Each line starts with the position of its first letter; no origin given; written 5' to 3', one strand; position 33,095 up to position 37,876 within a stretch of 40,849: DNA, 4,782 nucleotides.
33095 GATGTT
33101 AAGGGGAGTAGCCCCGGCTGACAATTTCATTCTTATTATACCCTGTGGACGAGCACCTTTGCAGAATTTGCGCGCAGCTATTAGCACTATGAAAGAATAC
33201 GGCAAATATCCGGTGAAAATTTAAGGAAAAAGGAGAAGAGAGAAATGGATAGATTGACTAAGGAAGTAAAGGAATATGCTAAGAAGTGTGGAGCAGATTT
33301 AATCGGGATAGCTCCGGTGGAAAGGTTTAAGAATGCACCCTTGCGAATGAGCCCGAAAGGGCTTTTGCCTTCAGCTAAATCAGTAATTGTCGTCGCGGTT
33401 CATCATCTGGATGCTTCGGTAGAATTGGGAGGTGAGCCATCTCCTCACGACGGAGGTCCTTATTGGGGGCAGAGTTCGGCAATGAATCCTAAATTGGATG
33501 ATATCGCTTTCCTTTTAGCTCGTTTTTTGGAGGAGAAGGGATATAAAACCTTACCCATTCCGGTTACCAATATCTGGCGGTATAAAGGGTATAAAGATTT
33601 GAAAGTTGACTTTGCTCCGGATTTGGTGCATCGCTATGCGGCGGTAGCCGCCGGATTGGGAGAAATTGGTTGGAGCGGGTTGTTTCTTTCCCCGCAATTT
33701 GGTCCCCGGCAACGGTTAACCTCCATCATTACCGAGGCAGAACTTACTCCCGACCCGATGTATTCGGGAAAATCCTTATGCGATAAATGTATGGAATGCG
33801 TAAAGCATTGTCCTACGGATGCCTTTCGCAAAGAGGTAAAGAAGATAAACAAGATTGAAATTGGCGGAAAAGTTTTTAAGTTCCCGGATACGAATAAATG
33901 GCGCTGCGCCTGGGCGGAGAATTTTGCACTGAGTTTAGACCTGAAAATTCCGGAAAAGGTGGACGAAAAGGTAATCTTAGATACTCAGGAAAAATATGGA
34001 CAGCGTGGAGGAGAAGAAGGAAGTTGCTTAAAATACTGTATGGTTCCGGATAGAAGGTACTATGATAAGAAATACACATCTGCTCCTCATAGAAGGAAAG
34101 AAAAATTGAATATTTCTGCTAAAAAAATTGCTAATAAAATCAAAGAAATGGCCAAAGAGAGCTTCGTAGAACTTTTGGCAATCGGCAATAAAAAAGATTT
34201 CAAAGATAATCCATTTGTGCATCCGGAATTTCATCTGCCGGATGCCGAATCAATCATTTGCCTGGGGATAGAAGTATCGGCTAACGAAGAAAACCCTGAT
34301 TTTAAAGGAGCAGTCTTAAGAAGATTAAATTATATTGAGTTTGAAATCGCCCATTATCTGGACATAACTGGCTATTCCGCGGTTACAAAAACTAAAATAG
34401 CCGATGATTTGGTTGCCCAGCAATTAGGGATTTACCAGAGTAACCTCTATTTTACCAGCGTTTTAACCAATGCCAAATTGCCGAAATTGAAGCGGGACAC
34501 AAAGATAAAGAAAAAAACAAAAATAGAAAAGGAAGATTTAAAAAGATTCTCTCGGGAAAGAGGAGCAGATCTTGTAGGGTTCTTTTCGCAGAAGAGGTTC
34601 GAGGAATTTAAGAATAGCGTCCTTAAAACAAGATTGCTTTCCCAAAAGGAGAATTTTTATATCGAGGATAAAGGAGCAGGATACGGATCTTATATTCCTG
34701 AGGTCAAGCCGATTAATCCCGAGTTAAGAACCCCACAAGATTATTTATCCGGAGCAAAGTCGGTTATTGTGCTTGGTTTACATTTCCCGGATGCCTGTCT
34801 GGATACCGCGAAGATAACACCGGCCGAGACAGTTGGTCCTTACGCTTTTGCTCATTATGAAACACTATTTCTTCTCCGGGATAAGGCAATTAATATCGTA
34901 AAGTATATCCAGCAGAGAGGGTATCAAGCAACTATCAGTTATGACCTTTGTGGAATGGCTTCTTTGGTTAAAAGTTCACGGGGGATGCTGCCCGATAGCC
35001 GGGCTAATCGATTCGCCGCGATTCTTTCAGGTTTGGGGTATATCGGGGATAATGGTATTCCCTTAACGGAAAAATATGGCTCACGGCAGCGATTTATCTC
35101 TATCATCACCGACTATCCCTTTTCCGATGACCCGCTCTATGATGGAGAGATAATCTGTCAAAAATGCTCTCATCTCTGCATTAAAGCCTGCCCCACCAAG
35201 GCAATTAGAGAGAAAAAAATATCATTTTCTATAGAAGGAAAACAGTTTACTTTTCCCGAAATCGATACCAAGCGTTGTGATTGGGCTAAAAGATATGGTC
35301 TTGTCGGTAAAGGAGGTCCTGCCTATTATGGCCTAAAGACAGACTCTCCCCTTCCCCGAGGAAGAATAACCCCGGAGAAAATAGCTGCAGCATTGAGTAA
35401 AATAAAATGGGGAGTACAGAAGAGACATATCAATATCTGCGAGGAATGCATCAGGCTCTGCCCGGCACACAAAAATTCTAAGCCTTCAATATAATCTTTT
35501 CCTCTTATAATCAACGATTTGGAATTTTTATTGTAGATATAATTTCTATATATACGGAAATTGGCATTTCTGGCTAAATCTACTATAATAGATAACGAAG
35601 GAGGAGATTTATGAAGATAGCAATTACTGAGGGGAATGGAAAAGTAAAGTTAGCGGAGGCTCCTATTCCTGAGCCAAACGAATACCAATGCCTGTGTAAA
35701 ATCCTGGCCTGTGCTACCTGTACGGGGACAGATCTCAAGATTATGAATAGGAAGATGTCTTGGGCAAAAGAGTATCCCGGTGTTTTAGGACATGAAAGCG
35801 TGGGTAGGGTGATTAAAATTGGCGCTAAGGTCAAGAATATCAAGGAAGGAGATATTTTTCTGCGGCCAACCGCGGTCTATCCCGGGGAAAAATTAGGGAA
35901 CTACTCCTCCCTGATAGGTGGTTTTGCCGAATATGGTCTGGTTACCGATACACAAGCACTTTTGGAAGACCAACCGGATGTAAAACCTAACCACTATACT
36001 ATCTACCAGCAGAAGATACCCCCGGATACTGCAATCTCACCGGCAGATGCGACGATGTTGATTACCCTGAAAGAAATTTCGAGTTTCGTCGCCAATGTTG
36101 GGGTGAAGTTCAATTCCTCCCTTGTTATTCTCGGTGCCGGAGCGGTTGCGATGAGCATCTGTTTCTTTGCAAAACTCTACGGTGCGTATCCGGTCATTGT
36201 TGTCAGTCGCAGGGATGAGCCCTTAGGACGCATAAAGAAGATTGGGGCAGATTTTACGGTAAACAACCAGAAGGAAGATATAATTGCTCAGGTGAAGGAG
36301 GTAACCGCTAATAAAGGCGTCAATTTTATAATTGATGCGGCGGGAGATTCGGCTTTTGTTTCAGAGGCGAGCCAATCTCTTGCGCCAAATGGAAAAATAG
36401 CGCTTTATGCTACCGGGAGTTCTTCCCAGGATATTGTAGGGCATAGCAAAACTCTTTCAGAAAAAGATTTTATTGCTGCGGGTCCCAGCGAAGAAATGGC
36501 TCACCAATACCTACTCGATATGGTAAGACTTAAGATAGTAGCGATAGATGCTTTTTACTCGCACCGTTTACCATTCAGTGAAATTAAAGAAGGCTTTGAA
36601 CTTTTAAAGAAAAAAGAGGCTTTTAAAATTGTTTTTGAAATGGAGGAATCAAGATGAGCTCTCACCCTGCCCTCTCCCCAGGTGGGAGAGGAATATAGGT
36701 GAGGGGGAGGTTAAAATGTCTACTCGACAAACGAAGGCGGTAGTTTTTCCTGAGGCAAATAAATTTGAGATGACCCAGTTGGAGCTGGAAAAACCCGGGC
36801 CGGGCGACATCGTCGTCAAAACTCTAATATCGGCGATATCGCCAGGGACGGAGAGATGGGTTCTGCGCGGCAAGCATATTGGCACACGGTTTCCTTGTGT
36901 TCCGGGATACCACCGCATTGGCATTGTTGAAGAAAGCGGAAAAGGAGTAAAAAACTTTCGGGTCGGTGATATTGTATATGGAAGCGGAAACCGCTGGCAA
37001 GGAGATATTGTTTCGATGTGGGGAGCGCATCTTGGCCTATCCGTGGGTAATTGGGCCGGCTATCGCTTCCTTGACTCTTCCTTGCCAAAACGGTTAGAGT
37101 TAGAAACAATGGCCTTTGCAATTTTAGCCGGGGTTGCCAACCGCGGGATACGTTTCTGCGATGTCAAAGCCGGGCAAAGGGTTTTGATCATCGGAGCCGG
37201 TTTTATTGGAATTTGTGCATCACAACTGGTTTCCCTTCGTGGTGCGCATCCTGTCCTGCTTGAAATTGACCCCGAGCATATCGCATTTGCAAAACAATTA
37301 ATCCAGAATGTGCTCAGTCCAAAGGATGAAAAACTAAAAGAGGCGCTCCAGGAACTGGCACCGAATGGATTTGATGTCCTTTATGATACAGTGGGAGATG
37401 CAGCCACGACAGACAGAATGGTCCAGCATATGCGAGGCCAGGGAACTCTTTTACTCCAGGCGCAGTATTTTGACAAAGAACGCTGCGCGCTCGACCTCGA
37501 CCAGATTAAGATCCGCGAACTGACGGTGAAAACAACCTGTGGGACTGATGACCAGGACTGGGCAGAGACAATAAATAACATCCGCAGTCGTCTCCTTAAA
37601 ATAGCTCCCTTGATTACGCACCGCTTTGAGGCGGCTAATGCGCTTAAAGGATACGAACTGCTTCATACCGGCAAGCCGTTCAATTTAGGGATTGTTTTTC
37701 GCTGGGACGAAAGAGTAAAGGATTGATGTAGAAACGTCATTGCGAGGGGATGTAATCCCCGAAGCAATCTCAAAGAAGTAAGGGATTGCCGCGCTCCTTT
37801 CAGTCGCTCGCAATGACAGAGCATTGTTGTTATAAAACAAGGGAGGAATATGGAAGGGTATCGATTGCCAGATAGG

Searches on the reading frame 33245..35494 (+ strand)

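Call 54: search_protein_families(library=pfam, proteins=[window:33245-35494:+], max_evalue=0.00001)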
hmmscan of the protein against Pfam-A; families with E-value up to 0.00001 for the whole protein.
window:33245-35494:+ (749 aa): 3 families
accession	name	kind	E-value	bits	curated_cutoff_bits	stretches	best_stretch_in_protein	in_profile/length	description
PF13484.11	Fer4_16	-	4.2e-07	31.1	30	0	179-202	2-25/66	4Fe-4S double cluster binding domain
PF00037.32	Fer4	-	5.3e-07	29.6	21.1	0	177-194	6-23/24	4Fe-4S binding domain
PF08331.15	QueG_DUF1730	-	3.2e-06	27.4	25.1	0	34-55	1-22/77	Epoxyqueuosine reductase QueG, DUF1730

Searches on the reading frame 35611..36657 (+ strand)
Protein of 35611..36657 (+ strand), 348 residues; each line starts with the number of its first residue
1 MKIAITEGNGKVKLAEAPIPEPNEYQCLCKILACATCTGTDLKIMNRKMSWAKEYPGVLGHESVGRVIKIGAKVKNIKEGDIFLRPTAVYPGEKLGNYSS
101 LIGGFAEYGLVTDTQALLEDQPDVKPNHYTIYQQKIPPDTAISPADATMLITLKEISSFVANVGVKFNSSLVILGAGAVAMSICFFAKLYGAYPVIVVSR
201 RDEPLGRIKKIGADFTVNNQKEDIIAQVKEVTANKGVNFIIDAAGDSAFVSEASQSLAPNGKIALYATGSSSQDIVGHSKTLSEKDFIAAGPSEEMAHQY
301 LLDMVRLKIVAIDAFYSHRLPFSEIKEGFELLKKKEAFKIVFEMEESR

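Call 54: search_protein_families(library=pfam, proteins=[window:35611-36657:+], max_evalue=0.00001)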
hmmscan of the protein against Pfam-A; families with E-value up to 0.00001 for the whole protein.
window:35611-36657:+ (348 aa): 3 families
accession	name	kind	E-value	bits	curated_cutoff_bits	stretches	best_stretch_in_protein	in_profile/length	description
PF00107.32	ADH_zinc_N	-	1.7e-18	67.3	31.8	1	179-278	2-100/129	Zinc-binding dehydrogenase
PF08240.17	ADH_N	-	2.2e-10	41.1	23.5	1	26-115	4-98/104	Alcohol dehydrogenase GroES-like domain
PF16912.11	Glu_dehyd_C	-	1.1e-06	28.7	34.9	1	170-273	33-136/211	Glucose dehydrogenase C-terminus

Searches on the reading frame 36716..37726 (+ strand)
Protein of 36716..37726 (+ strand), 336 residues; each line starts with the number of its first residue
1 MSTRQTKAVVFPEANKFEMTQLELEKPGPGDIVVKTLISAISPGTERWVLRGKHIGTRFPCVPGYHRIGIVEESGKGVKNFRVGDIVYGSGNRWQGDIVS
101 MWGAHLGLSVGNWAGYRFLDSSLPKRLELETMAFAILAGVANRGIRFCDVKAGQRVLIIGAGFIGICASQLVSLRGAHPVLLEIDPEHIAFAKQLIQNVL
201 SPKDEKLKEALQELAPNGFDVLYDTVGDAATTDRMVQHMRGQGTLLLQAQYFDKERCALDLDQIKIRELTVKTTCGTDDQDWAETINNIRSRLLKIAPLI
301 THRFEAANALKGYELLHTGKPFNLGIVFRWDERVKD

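Call 54: search_protein_families(library=pfam, proteins=[window:36716-37726:+], max_evalue=0.00001)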
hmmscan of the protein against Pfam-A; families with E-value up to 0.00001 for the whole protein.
window:36716-37726:+ (336 aa): 2 families
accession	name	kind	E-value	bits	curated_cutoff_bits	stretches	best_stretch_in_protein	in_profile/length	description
PF00107.32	ADH_zinc_N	-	1.5e-15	57.8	31.8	1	164-289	2-127/129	Zinc-binding dehydrogenase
PF08240.17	ADH_N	-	1.6e-08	35.1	23.5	1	28-119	1-94/104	Alcohol dehydrogenase GroES-like domain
